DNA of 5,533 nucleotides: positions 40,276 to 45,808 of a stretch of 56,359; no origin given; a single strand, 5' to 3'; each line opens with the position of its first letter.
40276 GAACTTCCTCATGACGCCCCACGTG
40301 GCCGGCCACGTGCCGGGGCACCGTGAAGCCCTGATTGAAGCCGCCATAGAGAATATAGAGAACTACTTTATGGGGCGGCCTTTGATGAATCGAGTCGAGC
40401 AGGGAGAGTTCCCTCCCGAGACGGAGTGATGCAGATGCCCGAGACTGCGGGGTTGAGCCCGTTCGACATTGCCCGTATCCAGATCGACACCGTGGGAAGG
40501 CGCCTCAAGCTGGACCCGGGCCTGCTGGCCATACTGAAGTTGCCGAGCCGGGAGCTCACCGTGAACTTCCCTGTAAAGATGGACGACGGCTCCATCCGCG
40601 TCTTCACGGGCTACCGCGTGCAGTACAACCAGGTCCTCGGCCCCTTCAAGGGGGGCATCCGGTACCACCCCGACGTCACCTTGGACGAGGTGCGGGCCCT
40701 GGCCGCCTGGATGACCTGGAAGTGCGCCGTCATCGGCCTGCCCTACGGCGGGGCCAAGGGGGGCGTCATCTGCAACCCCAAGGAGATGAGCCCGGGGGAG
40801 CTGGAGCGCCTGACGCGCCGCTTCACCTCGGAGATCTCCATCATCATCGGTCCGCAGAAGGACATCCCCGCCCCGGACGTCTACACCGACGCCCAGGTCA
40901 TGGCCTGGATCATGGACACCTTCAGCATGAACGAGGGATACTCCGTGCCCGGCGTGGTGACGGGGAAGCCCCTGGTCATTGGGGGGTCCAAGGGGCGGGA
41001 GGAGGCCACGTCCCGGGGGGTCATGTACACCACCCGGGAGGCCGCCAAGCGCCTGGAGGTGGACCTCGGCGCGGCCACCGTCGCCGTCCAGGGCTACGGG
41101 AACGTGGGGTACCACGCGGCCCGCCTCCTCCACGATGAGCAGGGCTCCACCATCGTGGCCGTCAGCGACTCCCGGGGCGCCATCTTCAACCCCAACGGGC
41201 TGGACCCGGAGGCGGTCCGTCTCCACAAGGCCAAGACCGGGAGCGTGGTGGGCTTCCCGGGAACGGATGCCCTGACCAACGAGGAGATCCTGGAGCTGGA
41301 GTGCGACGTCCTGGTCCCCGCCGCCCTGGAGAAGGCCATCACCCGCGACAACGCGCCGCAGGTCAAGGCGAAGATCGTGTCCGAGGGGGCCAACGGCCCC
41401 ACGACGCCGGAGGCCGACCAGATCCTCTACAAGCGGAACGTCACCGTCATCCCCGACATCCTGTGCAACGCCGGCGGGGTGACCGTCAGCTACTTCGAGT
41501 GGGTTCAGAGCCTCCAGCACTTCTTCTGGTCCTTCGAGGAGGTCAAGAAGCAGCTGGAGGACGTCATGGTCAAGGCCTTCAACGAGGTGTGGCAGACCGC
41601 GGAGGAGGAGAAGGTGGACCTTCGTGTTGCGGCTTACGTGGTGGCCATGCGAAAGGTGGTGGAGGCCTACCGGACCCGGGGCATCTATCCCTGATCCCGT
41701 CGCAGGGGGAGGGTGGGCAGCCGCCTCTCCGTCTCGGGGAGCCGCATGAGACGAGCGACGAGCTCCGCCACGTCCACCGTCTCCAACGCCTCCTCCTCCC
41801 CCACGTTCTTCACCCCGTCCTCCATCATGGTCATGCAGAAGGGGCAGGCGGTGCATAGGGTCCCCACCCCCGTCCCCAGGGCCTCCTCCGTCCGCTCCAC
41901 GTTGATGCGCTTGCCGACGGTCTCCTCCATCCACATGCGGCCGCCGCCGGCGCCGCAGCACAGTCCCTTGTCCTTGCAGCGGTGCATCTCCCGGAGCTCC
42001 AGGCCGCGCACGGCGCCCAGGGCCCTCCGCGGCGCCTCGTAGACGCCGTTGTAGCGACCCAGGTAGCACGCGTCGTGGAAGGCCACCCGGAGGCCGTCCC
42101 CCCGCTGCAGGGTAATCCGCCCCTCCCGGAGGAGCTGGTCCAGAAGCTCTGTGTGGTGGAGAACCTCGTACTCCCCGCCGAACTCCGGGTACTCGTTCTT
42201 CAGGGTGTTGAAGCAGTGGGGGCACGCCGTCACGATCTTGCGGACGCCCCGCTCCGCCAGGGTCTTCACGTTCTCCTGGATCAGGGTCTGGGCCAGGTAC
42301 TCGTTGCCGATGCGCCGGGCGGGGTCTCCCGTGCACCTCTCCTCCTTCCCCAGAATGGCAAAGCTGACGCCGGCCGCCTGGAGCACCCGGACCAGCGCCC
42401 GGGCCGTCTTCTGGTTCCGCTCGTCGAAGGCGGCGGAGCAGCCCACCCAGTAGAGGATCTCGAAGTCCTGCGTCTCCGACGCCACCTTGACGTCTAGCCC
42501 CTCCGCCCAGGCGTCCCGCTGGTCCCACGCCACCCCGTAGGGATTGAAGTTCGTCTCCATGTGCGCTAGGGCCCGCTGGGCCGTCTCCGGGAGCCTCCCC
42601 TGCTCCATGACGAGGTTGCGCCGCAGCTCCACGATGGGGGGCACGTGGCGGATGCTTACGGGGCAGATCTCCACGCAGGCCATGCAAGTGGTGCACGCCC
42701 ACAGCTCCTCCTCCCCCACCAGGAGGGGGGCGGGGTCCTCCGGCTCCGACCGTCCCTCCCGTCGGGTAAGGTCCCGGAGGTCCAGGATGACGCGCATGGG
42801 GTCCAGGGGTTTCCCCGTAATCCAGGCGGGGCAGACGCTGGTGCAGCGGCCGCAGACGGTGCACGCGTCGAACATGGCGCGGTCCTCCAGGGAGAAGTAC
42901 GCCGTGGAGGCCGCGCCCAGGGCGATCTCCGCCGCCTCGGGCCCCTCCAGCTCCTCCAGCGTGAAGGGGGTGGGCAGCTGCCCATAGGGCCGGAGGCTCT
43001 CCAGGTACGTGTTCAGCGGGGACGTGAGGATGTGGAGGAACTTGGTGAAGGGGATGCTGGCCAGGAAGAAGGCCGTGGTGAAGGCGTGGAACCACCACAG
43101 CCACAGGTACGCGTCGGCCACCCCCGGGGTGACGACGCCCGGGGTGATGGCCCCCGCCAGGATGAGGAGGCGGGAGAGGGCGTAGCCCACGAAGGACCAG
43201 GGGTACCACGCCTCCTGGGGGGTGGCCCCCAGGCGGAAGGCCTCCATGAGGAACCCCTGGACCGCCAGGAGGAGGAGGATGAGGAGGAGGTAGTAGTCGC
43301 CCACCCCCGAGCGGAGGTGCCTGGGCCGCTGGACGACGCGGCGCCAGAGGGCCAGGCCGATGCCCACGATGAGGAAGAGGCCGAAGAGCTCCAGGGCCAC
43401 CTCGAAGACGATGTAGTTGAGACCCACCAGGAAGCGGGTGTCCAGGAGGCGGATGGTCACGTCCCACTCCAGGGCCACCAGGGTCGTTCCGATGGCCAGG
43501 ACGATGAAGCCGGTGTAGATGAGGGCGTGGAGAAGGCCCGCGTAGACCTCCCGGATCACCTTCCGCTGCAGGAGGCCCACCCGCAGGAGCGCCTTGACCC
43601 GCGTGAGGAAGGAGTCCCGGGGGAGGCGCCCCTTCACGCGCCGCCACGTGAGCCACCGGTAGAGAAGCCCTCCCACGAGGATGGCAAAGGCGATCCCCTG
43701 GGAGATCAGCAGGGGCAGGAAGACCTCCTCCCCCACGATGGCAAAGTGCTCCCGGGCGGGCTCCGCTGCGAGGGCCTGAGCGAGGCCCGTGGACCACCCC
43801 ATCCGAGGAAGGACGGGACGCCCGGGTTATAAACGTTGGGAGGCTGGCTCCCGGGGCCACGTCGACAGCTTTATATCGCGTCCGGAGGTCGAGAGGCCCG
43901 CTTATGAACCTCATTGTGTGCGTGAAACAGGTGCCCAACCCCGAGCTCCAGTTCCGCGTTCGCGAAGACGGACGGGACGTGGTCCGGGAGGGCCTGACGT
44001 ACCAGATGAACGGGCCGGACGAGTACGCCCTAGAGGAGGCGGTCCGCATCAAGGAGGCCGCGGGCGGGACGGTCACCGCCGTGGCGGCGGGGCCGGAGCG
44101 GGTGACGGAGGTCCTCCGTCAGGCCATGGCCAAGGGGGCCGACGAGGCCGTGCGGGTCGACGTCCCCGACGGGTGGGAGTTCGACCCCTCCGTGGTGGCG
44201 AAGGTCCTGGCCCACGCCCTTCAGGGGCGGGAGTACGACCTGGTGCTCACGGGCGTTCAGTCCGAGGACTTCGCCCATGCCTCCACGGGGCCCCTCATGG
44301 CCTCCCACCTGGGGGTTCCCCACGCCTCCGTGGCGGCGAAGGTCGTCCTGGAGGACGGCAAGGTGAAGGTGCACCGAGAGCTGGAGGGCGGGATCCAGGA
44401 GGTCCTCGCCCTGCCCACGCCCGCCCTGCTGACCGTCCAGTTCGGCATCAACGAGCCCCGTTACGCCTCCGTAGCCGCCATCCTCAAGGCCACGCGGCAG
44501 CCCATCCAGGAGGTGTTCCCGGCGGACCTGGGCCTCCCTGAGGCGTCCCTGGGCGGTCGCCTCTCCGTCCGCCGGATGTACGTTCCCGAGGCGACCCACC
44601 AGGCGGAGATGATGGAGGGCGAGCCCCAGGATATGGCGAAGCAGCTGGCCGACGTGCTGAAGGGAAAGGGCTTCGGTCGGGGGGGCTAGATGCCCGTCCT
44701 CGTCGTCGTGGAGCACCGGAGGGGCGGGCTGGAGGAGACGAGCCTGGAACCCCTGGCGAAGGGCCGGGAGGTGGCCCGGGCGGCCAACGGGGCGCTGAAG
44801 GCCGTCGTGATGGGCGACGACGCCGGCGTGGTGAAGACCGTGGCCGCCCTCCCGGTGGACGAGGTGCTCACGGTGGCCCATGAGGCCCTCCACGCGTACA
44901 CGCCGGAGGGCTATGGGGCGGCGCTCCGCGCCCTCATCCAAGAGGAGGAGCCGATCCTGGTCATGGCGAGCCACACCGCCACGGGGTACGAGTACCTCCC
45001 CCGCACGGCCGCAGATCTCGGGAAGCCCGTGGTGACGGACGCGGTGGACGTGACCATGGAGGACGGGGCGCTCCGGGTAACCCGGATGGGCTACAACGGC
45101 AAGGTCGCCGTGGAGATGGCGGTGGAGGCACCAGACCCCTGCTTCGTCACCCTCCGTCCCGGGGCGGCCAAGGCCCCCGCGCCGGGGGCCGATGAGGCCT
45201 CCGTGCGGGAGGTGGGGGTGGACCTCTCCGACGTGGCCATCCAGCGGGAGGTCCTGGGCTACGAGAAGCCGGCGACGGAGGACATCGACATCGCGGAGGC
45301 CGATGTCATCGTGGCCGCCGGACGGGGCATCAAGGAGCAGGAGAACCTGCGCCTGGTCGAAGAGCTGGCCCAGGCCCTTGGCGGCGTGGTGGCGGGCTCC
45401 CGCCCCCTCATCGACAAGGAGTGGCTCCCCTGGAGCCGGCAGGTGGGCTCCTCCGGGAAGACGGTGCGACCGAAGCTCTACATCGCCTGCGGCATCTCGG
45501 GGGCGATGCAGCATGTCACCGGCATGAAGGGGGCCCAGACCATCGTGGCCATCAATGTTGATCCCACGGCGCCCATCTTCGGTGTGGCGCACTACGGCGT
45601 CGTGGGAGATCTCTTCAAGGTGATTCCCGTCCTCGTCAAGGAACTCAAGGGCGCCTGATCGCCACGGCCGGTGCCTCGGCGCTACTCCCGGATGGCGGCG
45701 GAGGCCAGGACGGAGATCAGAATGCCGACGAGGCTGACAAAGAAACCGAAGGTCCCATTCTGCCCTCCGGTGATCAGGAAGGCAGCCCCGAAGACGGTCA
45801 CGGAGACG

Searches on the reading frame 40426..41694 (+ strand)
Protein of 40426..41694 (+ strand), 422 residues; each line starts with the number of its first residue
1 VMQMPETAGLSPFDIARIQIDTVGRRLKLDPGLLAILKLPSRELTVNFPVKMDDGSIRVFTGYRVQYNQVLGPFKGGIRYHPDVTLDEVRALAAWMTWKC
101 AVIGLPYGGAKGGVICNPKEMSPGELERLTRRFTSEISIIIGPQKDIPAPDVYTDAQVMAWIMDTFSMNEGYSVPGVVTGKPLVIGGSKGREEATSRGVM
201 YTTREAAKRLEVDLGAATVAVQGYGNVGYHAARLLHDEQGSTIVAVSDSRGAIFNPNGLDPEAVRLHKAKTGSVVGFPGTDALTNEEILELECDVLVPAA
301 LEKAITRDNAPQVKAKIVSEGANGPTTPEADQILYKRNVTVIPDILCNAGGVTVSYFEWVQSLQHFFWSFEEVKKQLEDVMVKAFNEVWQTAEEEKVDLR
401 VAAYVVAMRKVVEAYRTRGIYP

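Call 73: search_protein_families(library=pfam, proteins=[window:40426-41694:+])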
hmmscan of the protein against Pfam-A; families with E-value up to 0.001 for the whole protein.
window:40426-41694:+ (422 aa): 2 families
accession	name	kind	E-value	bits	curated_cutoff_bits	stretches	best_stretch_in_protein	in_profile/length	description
PF00208.27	ELFV_dehydrog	-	7.6e-85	284.9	23.4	1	186-419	1-241/241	Glutamate/Leucine/Phenylalanine/Valine dehydrogenase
PF02812.23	ELFV_dehydrog_N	-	8.7e-60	200.5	25.3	1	40-167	1-128/129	Glu/Leu/Phe/Val dehydrogenase, dimerisation domain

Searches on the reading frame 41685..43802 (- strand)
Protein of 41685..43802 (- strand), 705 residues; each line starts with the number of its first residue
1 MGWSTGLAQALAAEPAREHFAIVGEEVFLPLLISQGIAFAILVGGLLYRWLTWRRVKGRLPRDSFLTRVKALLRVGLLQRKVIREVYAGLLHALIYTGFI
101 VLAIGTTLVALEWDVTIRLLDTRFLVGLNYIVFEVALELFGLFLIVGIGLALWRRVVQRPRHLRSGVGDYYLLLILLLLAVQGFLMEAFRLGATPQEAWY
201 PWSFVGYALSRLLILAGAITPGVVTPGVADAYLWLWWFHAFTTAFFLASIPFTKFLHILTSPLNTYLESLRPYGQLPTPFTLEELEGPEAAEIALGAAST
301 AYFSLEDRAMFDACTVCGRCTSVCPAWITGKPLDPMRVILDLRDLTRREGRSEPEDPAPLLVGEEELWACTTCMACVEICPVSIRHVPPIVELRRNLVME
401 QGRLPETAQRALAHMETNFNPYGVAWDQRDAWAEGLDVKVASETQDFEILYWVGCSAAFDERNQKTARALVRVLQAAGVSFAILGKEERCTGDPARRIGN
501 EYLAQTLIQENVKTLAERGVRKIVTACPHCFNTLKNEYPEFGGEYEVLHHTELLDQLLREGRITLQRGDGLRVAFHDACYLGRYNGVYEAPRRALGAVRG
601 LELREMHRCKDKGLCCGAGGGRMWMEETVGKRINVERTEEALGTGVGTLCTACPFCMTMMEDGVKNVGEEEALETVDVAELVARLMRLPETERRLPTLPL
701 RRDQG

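Call 73: search_protein_families(library=pfam, proteins=[window:41685-43802:-])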
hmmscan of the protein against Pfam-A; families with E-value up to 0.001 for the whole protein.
window:41685-43802:- (705 aa): 9 families
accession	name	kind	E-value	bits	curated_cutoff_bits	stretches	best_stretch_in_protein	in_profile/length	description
PF02754.22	CCG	-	7.1e-37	125.8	20.6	2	573-660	1-84/85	Cysteine-rich domain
PF13187.11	Fer4_9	-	7.6e-11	42.3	27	1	313-383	1-50/52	4Fe-4S dicluster domain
PF13237.11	Fer4_10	-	1.6e-09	38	25.5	1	310-381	5-53/53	4Fe-4S dicluster domain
PF13183.11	Fer4_8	-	2e-09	38.3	27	1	311-384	2-68/68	4Fe-4S dicluster domain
PF02665.19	Nitrate_red_gam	-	4.7e-07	30.1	22.9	1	139-267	93-207/217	Nitrate reductase gamma subunit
PF14697.11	Fer4_21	-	0.00014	22.4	35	0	311-326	38-53/59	4Fe-4S dicluster domain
PF13484.11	Fer4_16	-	0.00024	22.2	30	1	314-382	2-65/66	4Fe-4S double cluster binding domain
PF12838.12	Fer4_7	-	0.00026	21.8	27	1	314-383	2-51/52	4Fe-4S dicluster domain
PF13534.11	Fer4_17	-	0.00061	20.7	22.2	1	313-384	1-60/61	4Fe-4S dicluster domain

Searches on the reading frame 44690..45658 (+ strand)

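Call 73: search_protein_families(library=pfam, proteins=[window:44690-45658:+])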
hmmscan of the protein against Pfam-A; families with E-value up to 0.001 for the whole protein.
window:44690-45658:+ (322 aa): 2 families
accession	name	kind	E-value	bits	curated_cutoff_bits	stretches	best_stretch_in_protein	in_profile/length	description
PF00766.25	ETF_alpha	-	1.3e-35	121.6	27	1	200-280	1-81/81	Electron transfer flavoprotein FAD-binding domain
PF01012.27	ETF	-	4.9e-35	121.4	26.7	1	3-178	1-179/181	Electron transfer flavoprotein domain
